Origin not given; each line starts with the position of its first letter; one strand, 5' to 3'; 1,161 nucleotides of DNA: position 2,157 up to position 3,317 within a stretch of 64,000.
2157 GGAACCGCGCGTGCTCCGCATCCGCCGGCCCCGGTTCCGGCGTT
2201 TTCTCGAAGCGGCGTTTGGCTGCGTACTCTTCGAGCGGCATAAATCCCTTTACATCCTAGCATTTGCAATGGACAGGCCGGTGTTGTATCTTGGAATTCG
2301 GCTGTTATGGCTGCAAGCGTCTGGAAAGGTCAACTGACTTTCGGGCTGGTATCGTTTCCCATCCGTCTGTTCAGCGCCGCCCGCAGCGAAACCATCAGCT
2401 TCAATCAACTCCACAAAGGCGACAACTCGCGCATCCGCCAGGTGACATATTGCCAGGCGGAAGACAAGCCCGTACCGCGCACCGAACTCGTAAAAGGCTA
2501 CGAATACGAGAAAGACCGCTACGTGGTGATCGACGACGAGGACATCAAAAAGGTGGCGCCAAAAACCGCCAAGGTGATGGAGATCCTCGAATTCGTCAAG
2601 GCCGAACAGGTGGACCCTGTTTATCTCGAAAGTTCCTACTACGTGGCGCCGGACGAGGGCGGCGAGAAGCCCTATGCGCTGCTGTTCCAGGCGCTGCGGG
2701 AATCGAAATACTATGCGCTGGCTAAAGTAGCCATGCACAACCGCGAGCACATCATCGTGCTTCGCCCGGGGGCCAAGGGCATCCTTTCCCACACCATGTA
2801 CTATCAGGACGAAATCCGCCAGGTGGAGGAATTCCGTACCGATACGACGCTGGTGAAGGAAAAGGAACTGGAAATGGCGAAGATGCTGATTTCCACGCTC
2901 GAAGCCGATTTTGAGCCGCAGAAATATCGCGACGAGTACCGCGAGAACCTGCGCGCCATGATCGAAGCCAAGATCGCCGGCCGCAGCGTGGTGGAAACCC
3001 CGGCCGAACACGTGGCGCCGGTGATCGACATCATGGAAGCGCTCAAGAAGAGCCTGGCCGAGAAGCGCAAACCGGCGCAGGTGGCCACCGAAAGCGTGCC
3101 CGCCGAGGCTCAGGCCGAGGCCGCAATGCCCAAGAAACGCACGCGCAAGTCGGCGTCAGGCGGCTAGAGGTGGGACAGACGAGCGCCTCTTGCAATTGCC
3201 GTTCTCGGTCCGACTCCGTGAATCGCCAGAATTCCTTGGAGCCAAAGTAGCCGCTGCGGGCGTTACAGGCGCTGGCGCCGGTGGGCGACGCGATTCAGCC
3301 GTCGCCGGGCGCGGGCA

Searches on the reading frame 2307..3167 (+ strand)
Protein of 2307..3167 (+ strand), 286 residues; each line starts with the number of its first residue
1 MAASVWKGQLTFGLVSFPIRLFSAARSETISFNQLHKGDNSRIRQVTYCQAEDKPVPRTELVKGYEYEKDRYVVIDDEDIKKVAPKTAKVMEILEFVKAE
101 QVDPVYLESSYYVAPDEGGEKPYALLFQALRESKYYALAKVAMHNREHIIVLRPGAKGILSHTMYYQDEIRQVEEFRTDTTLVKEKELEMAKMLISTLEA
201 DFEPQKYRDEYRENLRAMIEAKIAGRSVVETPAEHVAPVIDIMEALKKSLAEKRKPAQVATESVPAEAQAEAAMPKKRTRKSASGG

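Call 69: search_protein_families(library=pfam, proteins=[window:2307-3167:+], max_evalue=0.001)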
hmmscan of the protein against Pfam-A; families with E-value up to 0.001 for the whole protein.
window:2307-3167:+ (286 aa): 1 family
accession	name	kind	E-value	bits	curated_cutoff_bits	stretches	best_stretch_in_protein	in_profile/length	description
PF02735.22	Ku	-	1.6e-48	165.5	25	1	12-190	2-190/190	Ku70/Ku80 beta-barrel domain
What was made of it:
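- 2307..3167 (+): Ku gene: shows that the genome encodes a non-homologous end-joining component. This is context for the illegitimate join, not part of the array. PF02735, E=1.6e-48 (call 69).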
